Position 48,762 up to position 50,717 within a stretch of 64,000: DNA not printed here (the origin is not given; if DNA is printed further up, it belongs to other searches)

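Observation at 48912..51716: Large radical-SAM enzyme paired with a second GGR-family flavoprotein, a candidate membrane-lipid tailoring module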

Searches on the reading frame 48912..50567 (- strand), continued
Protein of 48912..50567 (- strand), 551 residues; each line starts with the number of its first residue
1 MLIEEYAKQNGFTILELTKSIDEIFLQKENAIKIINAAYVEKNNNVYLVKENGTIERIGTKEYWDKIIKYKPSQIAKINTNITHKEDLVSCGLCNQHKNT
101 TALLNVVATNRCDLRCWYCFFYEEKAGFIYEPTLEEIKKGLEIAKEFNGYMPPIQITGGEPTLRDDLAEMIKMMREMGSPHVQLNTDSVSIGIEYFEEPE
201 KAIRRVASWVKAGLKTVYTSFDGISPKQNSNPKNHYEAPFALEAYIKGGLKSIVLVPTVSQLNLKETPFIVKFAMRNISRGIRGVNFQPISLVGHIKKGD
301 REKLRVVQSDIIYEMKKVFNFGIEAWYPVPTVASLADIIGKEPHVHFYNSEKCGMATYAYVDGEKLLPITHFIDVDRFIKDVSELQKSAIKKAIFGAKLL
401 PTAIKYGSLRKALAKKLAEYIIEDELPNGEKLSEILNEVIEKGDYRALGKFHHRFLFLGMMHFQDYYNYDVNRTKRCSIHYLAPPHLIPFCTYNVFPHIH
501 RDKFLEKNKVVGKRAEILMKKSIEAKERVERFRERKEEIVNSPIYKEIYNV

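Call 81: search_protein_families(library=ncbifam, proteins=[P0102, P0112, P0094, P0090, P0078, P0074, P0059, P0042, P0011, P0088], max_evalue=1e-40)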
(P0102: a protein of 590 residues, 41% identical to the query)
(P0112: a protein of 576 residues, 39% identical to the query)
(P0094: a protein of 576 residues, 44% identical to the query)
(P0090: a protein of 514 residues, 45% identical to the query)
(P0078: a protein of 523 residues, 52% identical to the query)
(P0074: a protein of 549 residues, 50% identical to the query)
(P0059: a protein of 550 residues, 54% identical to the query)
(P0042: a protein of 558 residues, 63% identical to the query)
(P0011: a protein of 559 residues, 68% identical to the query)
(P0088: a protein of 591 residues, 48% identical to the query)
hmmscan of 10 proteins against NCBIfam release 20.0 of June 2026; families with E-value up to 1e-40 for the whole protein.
P0102 (590 aa): 3 families
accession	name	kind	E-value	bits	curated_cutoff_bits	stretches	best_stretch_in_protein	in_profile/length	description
NF045702.1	rSAM_GDGT_ether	equivalog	3.3e-218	725.2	450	1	54-545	2-484/486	tetraether lipid synthase Tes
NF045703.1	rSAM_Tes_intein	exception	6e-172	573.9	1700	1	154-585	611-1033/1040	tetraether lipid synthase Tes, intein-containing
NF045646.2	rSAM_Se_TrsS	equivalog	2e-91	306.8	490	1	54-362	3-306/441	radical SAM (seleno)protein TrsS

P0112 (576 aa): 3 families
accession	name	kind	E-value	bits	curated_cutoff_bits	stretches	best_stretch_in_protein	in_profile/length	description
NF045702.1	rSAM_GDGT_ether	equivalog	1.7e-222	739.3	450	1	36-533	2-485/486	tetraether lipid synthase Tes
NF045703.1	rSAM_Tes_intein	exception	8.4e-182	606.5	1700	1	137-571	611-1035/1040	tetraether lipid synthase Tes, intein-containing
NF045646.2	rSAM_Se_TrsS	equivalog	4.8e-93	312.1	490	1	35-346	2-304/441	radical SAM (seleno)protein TrsS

P0094 (576 aa): 3 families
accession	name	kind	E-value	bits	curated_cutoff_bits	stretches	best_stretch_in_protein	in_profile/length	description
NF045702.1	rSAM_GDGT_ether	equivalog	1.5e-212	706.5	450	1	46-536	2-485/486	tetraether lipid synthase Tes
NF045703.1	rSAM_Tes_intein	exception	7.4e-174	580.2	1700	1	146-572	611-1033/1040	tetraether lipid synthase Tes, intein-containing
NF045646.2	rSAM_Se_TrsS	equivalog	1.7e-90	303.7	490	1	46-354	3-306/441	radical SAM (seleno)protein TrsS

P0090 (514 aa): 3 families
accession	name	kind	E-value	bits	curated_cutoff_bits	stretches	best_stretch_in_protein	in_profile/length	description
NF045702.1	rSAM_GDGT_ether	equivalog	3.3e-142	474.6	450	1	19-372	12-367/486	tetraether lipid synthase Tes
NF045703.1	rSAM_Tes_intein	exception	3.8e-106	356.1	1700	1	109-367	611-868/1040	tetraether lipid synthase Tes, intein-containing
NF045646.2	rSAM_Se_TrsS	equivalog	2.6e-65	220.7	490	1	20-308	14-295/441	radical SAM (seleno)protein TrsS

P0078 (523 aa): 3 families
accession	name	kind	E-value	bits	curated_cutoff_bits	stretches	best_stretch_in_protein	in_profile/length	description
NF045702.1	rSAM_GDGT_ether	equivalog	4.7e-145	483.9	450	1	22-498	11-484/486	tetraether lipid synthase Tes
NF045703.1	rSAM_Tes_intein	exception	2.8e-115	386.3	1700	1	108-501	611-997/1040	tetraether lipid synthase Tes, intein-containing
NF045646.2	rSAM_Se_TrsS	equivalog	4.3e-66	223.3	490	1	51-302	49-292/441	radical SAM (seleno)protein TrsS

P0074 (549 aa): 3 families
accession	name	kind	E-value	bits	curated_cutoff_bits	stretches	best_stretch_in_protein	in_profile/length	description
NF045702.1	rSAM_GDGT_ether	equivalog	1.2e-120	403.4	450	1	37-503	22-484/486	tetraether lipid synthase Tes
NF045703.1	rSAM_Tes_intein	exception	2.2e-92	310.5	1700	1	113-543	611-1033/1040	tetraether lipid synthase Tes, intein-containing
NF045646.2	rSAM_Se_TrsS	equivalog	7e-47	160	490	0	79-315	69-299/441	radical SAM (seleno)protein TrsS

P0059 (550 aa): 3 families
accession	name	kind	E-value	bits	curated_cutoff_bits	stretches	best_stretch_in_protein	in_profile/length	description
NF045702.1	rSAM_GDGT_ether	equivalog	3.9e-137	457.8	450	1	57-506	43-484/486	tetraether lipid synthase Tes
NF045703.1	rSAM_Tes_intein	exception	4.9e-105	352.4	1700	1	116-546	611-1033/1040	tetraether lipid synthase Tes, intein-containing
NF045646.2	rSAM_Se_TrsS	equivalog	2.6e-59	200.9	490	1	32-310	14-292/441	radical SAM (seleno)protein TrsS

P0042 (558 aa): 3 families
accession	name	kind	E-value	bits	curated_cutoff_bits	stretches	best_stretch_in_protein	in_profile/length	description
NF045702.1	rSAM_GDGT_ether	equivalog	1.2e-128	429.8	450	1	35-516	12-483/486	tetraether lipid synthase Tes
NF045703.1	rSAM_Tes_intein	exception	2.5e-97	326.8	1700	1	122-556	611-1033/1040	tetraether lipid synthase Tes, intein-containing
NF045646.2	rSAM_Se_TrsS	equivalog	2.5e-52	177.9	490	1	35-323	13-296/441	radical SAM (seleno)protein TrsS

P0011 (559 aa): 3 families
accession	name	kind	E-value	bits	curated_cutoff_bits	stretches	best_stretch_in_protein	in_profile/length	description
NF045702.1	rSAM_GDGT_ether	equivalog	1.2e-125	419.9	450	1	35-516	12-484/486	tetraether lipid synthase Tes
NF045703.1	rSAM_Tes_intein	exception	6.5e-97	325.5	1700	1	122-556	611-1035/1040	tetraether lipid synthase Tes, intein-containing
NF045646.2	rSAM_Se_TrsS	equivalog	6e-51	173.3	490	0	36-324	14-297/441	radical SAM (seleno)protein TrsS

P0088 (591 aa): 3 families
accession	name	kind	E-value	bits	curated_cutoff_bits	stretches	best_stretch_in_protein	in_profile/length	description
NF045702.1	rSAM_GDGT_ether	equivalog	8.1e-139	463.3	450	1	67-541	19-484/486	tetraether lipid synthase Tes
NF045703.1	rSAM_Tes_intein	exception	7.5e-109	365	1700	1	146-584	611-1034/1040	tetraether lipid synthase Tes, intein-containing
NF045646.2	rSAM_Se_TrsS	equivalog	4e-55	187.1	490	1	71-341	24-291/441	radical SAM (seleno)protein TrsS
